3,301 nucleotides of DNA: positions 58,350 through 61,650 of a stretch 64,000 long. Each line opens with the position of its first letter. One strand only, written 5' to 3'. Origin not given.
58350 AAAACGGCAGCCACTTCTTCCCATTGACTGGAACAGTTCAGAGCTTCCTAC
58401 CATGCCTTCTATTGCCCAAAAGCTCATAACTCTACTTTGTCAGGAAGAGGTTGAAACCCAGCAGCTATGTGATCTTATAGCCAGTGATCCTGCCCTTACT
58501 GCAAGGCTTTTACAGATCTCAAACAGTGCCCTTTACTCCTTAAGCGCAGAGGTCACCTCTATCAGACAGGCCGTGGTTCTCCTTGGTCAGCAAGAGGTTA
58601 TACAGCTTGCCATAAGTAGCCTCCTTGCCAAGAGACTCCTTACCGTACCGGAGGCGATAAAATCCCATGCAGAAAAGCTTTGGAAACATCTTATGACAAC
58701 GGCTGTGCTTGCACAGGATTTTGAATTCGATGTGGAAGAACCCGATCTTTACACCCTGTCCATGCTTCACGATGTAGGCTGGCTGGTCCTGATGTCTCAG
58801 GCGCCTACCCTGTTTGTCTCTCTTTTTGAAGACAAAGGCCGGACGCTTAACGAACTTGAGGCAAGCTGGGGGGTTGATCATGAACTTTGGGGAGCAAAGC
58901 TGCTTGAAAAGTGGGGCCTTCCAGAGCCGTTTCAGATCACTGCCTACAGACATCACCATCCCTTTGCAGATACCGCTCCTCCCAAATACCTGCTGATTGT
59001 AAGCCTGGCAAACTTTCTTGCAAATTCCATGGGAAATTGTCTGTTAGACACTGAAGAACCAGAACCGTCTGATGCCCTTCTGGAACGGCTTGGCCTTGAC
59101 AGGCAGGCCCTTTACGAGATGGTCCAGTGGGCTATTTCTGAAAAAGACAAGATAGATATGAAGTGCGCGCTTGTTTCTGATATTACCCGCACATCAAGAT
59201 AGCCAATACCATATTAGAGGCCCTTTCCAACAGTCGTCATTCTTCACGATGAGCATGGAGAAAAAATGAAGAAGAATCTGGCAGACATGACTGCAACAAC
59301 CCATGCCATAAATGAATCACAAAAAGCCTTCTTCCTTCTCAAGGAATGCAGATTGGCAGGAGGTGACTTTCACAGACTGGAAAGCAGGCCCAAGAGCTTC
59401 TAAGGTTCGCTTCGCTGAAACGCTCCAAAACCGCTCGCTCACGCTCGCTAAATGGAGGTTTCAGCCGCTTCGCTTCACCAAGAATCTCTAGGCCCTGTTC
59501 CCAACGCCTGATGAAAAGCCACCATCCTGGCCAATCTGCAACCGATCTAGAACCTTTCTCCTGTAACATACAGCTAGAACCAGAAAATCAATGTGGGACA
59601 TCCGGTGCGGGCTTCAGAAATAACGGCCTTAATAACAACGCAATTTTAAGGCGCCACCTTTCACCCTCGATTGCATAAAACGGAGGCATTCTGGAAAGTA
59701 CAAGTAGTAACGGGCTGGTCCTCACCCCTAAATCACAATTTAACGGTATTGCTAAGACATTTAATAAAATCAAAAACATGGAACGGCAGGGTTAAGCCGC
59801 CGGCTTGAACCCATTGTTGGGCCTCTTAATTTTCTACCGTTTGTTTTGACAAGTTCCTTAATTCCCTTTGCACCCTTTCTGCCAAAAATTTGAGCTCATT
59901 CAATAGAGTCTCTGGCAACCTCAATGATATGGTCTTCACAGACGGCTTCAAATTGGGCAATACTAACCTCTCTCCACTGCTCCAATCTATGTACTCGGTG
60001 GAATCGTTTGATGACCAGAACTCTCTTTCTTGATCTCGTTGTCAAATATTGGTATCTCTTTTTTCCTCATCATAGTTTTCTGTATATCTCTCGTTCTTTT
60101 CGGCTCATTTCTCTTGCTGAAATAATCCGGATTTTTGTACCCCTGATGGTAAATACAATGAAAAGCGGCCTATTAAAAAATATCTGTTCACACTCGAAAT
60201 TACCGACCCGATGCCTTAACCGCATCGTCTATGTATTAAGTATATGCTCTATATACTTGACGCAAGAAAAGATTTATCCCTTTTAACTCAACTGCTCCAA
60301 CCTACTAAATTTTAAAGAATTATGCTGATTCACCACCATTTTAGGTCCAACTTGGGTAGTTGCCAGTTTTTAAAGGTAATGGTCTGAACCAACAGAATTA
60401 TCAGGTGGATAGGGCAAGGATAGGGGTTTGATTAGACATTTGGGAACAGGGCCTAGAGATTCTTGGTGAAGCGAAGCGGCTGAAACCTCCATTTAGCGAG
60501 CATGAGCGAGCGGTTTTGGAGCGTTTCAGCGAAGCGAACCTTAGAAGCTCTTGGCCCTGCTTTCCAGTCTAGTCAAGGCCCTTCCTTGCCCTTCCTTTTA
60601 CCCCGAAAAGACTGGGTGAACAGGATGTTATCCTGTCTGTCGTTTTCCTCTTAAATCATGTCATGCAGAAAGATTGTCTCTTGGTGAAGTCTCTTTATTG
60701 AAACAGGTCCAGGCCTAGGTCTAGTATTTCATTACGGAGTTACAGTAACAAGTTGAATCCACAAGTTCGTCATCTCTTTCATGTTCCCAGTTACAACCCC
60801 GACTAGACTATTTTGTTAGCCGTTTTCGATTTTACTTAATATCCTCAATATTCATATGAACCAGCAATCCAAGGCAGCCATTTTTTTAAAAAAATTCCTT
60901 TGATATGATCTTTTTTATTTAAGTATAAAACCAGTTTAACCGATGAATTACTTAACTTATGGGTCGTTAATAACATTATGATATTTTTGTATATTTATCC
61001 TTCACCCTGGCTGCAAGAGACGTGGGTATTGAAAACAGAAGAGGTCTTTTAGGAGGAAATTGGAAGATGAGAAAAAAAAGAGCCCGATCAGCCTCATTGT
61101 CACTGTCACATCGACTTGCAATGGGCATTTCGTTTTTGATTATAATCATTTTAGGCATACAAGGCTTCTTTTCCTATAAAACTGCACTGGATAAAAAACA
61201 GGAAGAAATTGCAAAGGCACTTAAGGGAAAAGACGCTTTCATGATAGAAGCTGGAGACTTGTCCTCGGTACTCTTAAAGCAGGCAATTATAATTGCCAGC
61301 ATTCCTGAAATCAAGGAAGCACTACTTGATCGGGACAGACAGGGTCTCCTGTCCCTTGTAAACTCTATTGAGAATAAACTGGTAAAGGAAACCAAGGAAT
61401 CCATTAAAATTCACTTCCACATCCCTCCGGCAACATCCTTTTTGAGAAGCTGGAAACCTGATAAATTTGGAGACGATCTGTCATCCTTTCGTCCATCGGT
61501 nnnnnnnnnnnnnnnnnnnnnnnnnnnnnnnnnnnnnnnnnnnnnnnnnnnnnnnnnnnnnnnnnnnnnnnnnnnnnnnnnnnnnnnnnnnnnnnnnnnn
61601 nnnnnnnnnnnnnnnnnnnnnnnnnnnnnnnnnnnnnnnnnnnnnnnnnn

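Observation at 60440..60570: Each 131-nt repeat core folds (by eye) into a long three-helix hairpin: candidate structured RNA or MITE-like unit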

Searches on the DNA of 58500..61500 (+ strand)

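Call 8: search_rna_families(source=window, start=58500, end=61500, threshold=evalue, max_evalue=10)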
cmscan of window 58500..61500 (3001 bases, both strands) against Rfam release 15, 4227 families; matches with E-value up to 10: 5.
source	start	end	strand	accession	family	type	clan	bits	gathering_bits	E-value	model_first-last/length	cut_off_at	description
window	60847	61034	+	RF01580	RUF3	Gene; sRNA;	-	27.9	80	1.2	1-187/187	no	Plasmodium RNA of unkown function RU6-F3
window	61086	61137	+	RF02923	HTH-XRE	Cis-reg;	-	21.7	49.8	0.51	1-78/78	no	HTH-XRE RNA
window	58688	58721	+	RF02346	ar35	Gene; sRNA;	-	19.1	45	1.2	61-94/144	no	Alphaproteobacterial sRNA ar35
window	61337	61375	+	RF01716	PhotoRC-I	Cis-reg;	-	13.9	45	3.4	1-44/44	no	PhotoRC-I RNA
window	61036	61207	-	RF02142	HOXA11-AS1_6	Gene; lncRNA;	-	13.1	50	9.4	1-179/179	no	HOXA11 antisense RNA 1 conserved region 6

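Call 46: search_dna_similar(query=window:59340-60700:+, collection=plasmids, mode=distant, max_rows=10)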
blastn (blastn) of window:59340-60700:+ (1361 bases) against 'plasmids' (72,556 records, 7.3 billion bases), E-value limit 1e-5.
No match.

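Call 47: search_dna_similar(query=window:59340-60700:+, collection=phages, mode=distant, max_rows=10)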
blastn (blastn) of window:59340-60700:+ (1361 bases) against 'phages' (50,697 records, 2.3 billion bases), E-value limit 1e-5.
No match.
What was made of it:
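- Tried and rejected: blastn against plasmids and phages: no match (calls 46, 47).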

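Call 51: build_rna_model(alignment_id=A5)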
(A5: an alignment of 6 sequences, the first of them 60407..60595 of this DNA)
Model R1 built from alignment A5 (6 sequences, 196 columns); structure: RNAalifold consensus.
model positions 189; base pairs 72; branch points 0; effective number of sequences 0.54; information 0.59 bits per position. Calibrated on 0.2 Mb of random sequence (short: E-values are rough).
structure used (alignment columns):
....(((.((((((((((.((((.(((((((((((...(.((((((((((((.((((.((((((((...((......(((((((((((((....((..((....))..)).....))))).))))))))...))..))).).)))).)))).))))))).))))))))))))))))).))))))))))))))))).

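Call 52: search_with_rna_model(model_id=R1, sources=[window, L002, L003, L004, L005, L006, L007, L008, L009, L010, L011, L013, L014, L015, L016, L017, L018, L019, L020, L021, L022, L023, L024, L025, L026], max_evalue=1, make_alignment=true)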
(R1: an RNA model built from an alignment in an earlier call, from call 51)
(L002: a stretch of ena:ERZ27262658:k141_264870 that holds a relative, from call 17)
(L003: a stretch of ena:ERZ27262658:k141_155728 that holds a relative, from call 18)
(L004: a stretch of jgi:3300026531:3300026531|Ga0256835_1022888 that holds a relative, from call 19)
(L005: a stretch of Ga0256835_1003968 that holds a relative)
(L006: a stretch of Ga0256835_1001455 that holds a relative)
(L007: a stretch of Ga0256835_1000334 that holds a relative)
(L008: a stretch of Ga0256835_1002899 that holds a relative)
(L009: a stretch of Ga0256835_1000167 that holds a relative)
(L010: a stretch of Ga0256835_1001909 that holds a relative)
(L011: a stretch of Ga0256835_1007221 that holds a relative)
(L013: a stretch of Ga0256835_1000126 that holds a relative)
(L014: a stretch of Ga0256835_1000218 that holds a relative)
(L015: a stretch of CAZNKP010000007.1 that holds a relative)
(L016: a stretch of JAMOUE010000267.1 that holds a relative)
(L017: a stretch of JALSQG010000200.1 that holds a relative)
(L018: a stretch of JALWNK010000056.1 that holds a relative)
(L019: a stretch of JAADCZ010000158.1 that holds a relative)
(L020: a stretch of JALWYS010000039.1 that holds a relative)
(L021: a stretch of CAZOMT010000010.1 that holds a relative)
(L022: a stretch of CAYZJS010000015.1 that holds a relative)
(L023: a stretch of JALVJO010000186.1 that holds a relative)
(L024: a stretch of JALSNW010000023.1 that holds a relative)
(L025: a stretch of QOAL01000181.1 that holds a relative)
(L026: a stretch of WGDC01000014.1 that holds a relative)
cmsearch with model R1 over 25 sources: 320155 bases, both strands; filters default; matches with E-value up to 1: 33.
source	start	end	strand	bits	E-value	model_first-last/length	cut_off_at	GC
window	60407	60595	+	225.3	5.9e-49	1-189/189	no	0.53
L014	6310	6498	-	221.8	3.8e-48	1-189/189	no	0.51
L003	9540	9728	-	214.4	1.8e-46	1-189/189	no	0.51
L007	1234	1423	+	210.6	1.3e-45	1-189/189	no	0.5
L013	5811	5989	+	202.1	1.1e-43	1-189/189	no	0.52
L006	705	892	+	200.4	2.7e-43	1-189/189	no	0.53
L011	1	163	+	171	1.3e-36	26-189/189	5'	0.53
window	59350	59537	-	164.1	4.9e-35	1-189/189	no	0.54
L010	11793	11956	-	162.6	1.1e-34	26-189/189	5'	0.52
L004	346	471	-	105.4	1.1e-21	1-189/189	no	0.47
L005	7383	7568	-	101.8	7.2e-21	1-189/189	no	0.54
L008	5931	6116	+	101.8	7.2e-21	1-189/189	no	0.54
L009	2767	2952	+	100.7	1.3e-20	1-189/189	no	0.54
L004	795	981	+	96.2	1.3e-19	1-189/189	no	0.52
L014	6859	7045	+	93.3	6.3e-19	1-189/189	no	0.52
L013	5235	5420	-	88.2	9.1e-18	1-189/189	no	0.53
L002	427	606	+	80.7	4.7e-16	1-189/189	no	0.58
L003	10009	10159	+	68.7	2.4e-13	1-189/189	no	0.55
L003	9539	9727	+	63.2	4.3e-12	1-189/189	no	0.51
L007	1235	1423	-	58.6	4.9e-11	1-189/189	no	0.5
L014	6310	6498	+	52.7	1.1e-09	1-189/189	no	0.51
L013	5811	5989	-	50.5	3.4e-09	1-189/189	no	0.52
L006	705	892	-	48.5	9.5e-09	1-189/189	no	0.53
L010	11792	11956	+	39.5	1e-06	1-166/189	3'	0.52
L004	346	470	+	33.5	2.5e-05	1-189/189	no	0.47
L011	1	164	-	29.8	0.00017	1-166/189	3'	0.54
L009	2767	2952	-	27.1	0.00071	1-189/189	no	0.54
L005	7383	7568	+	26.9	0.00077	1-189/189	no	0.54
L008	5931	6116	-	26.9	0.00077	1-189/189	no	0.54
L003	10009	10159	-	25.7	0.0015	1-189/189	no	0.55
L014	6859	7045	-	21.5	0.013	1-189/189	no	0.52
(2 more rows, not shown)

Alignment A6: 33 matches aligned to the model, 250 columns, each read 5' to 3' on its own strand. Consensus structure (alignment columns), stored with it:
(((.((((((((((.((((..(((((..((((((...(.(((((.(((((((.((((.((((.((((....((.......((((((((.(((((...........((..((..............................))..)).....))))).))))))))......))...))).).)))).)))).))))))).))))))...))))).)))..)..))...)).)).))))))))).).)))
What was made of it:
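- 59350..59537 (-): Left hairpin unit. It is a mosaic of an A-type outer stem and a B-type core. Its sense orientation is the - strand. CM hit at 164 bits, E 4.9e-35 (call 52).
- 60407..60595 (+): Right hairpin unit, B type, 189 nt. Its sense orientation is the + strand. It contains the flagged 60440-60570. CM hit at 225 bits (call 52).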

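Call 53: search_with_rna_model(model_id=R1, sources=[window, L002, L003, L004, L005, L006, L007, L008, L009, L010, L011, L013, L014], max_evalue=1e-12, make_alignment=true)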
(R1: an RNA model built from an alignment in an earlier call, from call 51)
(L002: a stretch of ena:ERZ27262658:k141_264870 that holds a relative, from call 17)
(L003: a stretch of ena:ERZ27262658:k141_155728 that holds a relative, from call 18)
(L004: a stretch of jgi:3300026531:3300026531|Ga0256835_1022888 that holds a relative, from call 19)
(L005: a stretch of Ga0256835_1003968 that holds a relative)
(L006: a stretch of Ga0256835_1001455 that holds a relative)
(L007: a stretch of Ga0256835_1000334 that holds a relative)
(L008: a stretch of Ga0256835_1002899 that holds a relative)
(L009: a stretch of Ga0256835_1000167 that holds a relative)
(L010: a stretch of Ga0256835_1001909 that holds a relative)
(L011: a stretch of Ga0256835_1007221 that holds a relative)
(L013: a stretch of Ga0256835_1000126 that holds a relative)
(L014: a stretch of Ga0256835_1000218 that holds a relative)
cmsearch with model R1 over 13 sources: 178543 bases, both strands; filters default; matches with E-value up to 1e-12: 18.
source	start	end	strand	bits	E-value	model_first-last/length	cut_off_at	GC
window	60407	60595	+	225.3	3.3e-49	1-189/189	no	0.53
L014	6310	6498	-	221.8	2.1e-48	1-189/189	no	0.51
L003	9540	9728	-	214.4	1e-46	1-189/189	no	0.51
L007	1234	1423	+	210.6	7.3e-46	1-189/189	no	0.5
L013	5811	5989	+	202.1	6.3e-44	1-189/189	no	0.52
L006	705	892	+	200.4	1.5e-43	1-189/189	no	0.53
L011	1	163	+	171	7.4e-37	26-189/189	5'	0.53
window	59350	59537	-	164.1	2.8e-35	1-189/189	no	0.54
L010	11793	11956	-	162.6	5.9e-35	26-189/189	5'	0.52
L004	346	471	-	105.4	6.2e-22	1-189/189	no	0.47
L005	7383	7568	-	101.8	4e-21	1-189/189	no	0.54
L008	5931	6116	+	101.8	4e-21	1-189/189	no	0.54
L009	2767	2952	+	100.7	7.1e-21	1-189/189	no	0.54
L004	795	981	+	96.2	7.5e-20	1-189/189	no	0.52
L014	6859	7045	+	93.3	3.5e-19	1-189/189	no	0.52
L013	5235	5420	-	88.2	5.1e-18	1-189/189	no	0.53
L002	427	606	+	80.7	2.6e-16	1-189/189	no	0.58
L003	10009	10159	+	68.7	1.3e-13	1-189/189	no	0.55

Alignment A7: 18 matches aligned to the model, 226 columns, each read 5' to 3' on its own strand. Consensus structure (alignment columns), stored with it:
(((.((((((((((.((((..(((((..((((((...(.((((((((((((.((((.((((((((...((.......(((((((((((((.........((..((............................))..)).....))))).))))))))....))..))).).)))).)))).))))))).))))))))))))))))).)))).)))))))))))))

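Call 70: search_rna_families(source=L003, start=9300, end=10400, threshold=evalue, max_evalue=1)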
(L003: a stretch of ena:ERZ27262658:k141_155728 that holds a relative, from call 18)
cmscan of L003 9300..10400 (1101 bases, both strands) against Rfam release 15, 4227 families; matches with E-value up to 1: 1.
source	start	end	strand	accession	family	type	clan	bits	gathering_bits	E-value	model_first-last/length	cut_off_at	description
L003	10147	10296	-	RF02195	TP53TG1_1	Gene; lncRNA;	-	19.1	40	0.45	1-153/153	no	TP53 target 1 conserved region 1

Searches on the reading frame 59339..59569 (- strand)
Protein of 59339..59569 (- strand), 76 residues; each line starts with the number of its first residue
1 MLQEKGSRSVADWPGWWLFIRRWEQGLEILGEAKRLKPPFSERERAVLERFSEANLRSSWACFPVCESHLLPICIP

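Call 10: search_protein_families(library=pfam, proteins=[window:59339-59569:-], max_evalue=1)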
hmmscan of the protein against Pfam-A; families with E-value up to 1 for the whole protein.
window:59339-59569:- (76 aa): 0 families

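Call 15: find_homologous_proteins(query=window:59339-59569:-, max_evalue=10)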
Query window:59339-59569:- (76 aa): 3 proteins with E <= 10 among 3 candidates.
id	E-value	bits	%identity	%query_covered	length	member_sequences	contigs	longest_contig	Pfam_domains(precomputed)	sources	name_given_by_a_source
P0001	2.0e-8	52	55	71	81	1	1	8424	-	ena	-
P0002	1.5e-7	49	49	78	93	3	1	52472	-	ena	-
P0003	5.7e-7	47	55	70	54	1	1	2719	-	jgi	-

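Call 17: find_encoding_contigs(protein=P0001, flank=5000)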
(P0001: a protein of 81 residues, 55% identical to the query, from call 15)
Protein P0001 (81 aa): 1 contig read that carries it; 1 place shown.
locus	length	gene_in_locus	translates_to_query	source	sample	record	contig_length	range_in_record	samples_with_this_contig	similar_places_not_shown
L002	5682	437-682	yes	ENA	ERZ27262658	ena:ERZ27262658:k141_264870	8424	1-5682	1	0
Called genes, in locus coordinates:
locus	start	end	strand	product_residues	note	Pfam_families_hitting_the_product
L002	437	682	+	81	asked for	-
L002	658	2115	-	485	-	PF05681:Fumerase, PF05683:Fumerase_C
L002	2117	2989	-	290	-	PF02195:ParB_N, PF17762:HTH_ParB, PF23552:ParB_C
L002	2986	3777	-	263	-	PF06564:CBP_BcsQ, PF10609:ParA, PF13614:AAA_31, PF00142:Fer4_NifH (weak), PF01656:CbiA, PF02374:ArsA_ATPase (faint), PF09140:MipZ (faint)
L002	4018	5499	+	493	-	PF13167:GTP-bdg_N, PF16360:GTP-bdg_M, PF00009:GTP_EFTU (faint), PF01926:MMR_HSR1, PF02421:FeoB_N (weak)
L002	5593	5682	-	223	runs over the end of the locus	PF00834:Ribul_P_3_epim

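Call 18: find_encoding_contigs(protein=P0002, flank=10000)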
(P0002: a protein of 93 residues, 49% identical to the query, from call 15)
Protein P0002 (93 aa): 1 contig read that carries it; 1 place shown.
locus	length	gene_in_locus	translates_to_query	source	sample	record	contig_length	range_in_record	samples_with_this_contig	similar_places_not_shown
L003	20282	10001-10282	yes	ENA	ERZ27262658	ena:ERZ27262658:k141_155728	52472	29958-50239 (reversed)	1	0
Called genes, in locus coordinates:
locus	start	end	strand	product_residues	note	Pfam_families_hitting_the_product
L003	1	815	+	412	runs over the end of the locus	PF13557:Phenol_MetA_deg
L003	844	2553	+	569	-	PF00082:Peptidase_S8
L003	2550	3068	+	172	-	PF07638:Sigma70_ECF, PF04542:Sigma70_r2, PF22029:PhyR_sigma2, PF08281:Sigma70_r4_2, PF04545:Sigma70_r4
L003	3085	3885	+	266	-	-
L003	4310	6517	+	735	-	PF00580:UvrD-helicase, PF13245:AAA_19, PF13604:AAA_30 (faint), PF01443:Viral_helicase1 (faint), PF13361:UvrD_C, PF13538:UvrD_C_2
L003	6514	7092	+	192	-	-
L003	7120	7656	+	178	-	PF13588:HSDR_N_2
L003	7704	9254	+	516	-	PF20154:LNT_N, PF00795:CN_hydrolase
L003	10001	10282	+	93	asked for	-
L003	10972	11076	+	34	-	-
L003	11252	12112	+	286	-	PF03462:PCRF, PF00472:RF-1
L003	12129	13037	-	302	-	PF03099:BPL_LplA_LipB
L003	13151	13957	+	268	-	PF01875:Memo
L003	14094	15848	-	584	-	PF04458:DUF505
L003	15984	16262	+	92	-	PF01169:GDT1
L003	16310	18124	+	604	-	PF02730:AFOR_N, PF01314:AFOR_C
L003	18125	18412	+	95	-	PF02597:ThiS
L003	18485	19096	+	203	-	PF00899:ThiF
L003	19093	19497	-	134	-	PF00376:MerR, PF13411:MerR_1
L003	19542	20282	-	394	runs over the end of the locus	PF03916:NrfD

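Call 19: find_encoding_contigs(protein=P0003, flank=5000)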
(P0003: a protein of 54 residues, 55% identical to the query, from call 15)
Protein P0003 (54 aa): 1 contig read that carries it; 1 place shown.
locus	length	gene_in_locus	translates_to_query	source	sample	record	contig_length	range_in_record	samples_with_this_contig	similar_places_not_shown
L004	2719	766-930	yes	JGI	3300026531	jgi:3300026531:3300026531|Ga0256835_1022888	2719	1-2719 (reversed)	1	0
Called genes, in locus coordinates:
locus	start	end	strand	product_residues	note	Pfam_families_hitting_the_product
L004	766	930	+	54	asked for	-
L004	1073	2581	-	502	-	PF00072:Response_reg, PF13492:GAF_3 (weak), PF13487:HD_5, PF01966:HD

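Call 77: search_protein_representatives(protein=window:59339-59569:-)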
Query: 76 residues. Proteins with E-value up to 0.001 (for the whole library): 3; up to 1e-10: 0; up to 1e-30: 0. The best 3 are listed.
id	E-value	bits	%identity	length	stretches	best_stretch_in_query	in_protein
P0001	6.4e-09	51.9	56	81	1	18-72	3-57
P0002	4.8e-08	49.1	75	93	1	10-41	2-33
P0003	1.8e-07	47.3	58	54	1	5-49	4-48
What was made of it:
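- On Protein-coding gene: Only three spurious ORFs over other copies were found (calls 15, 77).
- Tried and rejected: Protein reading of the open frame: only three spurious ORFs over other copies, from both the word-indexed and the exhaustive HMMER search (calls 15, 77).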

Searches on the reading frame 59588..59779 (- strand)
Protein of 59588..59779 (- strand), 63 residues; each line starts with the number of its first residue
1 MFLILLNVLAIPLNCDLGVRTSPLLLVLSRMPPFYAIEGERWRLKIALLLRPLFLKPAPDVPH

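Call 10: search_protein_families(library=pfam, proteins=[window:59588-59779:-], max_evalue=1)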
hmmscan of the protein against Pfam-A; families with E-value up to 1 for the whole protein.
window:59588-59779:- (63 aa): 0 families

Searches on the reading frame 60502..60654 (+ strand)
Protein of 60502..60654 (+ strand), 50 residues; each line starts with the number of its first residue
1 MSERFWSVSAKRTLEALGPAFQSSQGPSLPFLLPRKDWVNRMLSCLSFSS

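Call 59: find_homologous_proteins(query=window:60502-60654:+, max_evalue=10)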
Query window:60502-60654:+: no candidate shares three 5-residue words with the query. No homologue found.
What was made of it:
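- No protein family exists for the open frame (calls 15, 59, 77).
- Tried and rejected: Other frames gave nothing (call 59).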
